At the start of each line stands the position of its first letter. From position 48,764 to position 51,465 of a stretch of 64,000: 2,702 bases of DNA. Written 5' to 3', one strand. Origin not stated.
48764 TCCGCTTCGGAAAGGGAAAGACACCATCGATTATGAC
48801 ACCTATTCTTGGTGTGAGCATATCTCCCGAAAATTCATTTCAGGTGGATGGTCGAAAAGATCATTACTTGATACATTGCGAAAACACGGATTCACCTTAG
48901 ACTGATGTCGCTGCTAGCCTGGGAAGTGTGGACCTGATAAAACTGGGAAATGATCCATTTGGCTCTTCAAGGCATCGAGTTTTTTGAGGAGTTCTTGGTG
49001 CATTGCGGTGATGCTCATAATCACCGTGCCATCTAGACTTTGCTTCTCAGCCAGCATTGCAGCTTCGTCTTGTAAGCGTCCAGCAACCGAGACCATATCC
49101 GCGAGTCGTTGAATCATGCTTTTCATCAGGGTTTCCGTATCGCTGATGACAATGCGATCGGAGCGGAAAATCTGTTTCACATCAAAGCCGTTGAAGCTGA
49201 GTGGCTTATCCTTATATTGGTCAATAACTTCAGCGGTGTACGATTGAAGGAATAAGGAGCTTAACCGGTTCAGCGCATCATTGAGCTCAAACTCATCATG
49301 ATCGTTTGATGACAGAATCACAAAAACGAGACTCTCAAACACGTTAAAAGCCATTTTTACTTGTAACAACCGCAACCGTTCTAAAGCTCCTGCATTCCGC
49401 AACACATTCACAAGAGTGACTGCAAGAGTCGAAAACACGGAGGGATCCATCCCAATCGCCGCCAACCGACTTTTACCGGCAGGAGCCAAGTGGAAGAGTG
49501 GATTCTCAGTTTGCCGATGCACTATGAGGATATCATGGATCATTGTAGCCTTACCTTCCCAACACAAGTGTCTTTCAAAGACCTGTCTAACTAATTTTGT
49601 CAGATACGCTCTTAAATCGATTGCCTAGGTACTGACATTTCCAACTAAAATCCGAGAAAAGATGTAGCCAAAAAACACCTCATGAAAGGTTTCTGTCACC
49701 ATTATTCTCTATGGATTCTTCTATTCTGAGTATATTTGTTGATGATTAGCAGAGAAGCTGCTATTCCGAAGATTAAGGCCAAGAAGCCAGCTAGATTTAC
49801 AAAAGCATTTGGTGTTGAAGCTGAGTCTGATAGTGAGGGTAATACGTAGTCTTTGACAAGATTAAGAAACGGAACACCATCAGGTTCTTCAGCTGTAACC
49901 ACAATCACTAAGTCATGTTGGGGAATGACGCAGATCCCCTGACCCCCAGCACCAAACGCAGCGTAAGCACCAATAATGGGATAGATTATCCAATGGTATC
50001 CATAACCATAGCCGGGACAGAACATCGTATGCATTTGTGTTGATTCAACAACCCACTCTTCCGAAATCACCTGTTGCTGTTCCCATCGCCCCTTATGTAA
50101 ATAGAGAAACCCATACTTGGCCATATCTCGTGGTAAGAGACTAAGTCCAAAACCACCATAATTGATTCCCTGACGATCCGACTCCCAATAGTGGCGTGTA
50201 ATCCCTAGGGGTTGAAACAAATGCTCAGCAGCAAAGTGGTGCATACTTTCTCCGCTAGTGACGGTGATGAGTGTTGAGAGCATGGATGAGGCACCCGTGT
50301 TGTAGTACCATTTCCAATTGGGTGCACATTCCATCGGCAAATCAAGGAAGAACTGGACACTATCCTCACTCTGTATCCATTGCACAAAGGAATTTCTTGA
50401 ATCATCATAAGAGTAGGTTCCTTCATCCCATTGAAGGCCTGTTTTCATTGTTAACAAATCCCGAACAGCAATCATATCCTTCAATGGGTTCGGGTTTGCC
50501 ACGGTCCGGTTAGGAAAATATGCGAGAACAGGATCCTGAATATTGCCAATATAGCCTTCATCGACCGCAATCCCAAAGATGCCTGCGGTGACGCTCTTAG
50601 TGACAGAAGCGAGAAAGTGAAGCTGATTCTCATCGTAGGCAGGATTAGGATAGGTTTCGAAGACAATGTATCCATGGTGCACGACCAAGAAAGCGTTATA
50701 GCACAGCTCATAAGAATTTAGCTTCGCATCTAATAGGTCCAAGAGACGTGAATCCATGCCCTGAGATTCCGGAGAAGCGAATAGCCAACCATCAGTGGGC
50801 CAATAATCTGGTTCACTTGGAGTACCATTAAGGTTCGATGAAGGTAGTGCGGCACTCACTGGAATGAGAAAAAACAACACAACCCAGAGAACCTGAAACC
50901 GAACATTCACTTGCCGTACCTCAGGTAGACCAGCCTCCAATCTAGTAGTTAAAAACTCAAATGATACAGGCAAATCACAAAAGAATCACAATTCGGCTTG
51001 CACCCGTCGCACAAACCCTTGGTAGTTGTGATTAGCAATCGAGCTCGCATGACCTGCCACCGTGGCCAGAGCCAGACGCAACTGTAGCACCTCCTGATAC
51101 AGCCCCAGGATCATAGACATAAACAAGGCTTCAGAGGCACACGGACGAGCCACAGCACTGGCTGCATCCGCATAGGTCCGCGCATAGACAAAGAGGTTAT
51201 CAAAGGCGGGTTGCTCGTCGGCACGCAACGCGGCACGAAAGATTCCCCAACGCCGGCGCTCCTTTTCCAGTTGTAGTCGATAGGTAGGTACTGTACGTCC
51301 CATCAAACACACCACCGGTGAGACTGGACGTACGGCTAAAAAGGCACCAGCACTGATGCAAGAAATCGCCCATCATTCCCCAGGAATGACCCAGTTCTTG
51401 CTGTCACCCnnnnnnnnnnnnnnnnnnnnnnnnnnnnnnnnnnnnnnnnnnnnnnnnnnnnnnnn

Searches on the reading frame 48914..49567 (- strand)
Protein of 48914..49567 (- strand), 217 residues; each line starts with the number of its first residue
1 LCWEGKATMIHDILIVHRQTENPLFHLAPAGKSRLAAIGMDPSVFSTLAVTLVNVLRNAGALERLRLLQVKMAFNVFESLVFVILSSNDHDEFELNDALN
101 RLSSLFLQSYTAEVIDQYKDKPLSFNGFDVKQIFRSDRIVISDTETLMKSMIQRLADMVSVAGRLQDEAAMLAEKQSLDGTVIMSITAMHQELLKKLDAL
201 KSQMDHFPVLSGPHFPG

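Call 22: search_protein_families(library=pfam, proteins=[window:48914-49567:-], max_evalue=0.1)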
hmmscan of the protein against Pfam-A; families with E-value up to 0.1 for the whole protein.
window:48914-49567:- (217 aa): 3 families
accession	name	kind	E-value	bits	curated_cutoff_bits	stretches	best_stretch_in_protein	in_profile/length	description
PF19036.6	Fuz_longin_1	-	0.0021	18.7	26.1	1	59-122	43-107/125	First Longin domain of FUZ, MON1 and HPS1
PF06746.16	DUF1216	-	0.038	14.5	21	1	156-202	25-71/134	Protein of unknown function (DUF1216)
PF04472.17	SepF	-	0.093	13.4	27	0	129-160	14-45/72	Cell division protein SepF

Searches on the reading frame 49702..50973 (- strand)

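Call 22: search_protein_families(library=pfam, proteins=[window:49702-50973:-], max_evalue=0.1)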
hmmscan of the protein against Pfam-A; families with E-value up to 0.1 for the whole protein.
window:49702-50973:- (423 aa): 1 family
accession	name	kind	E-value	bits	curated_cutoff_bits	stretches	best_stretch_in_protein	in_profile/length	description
PF00144.29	Beta-lactamase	-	3.5e-29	102.5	27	1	94-365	18-312/329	Beta-lactamase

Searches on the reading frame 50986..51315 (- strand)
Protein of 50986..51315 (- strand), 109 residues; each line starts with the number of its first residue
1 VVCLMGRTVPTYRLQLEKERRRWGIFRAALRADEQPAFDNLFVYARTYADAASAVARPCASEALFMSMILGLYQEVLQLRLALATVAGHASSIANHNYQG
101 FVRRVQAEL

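Call 22: search_protein_families(library=pfam, proteins=[window:50986-51315:-], max_evalue=0.1)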
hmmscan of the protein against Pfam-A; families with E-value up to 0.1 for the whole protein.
window:50986-51315:- (109 aa): 0 families

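Call 79: search_protein_families(library=phrogs, proteins=[window:50986-51303:-], max_evalue=0.001)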
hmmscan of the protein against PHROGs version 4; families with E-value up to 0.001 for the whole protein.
window:50986-51303:- (105 aa): 1 family
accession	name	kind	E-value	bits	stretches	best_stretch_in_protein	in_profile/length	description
phrog_30126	-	unknown function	5.1e-10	40.5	1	1-87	1-87/101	-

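Call 80: search_protein_families(library=ncbifam, proteins=[window:50986-51303:-], max_evalue=0.01)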
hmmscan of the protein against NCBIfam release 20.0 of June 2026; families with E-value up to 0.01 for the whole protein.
window:50986-51303:- (105 aa): 0 families
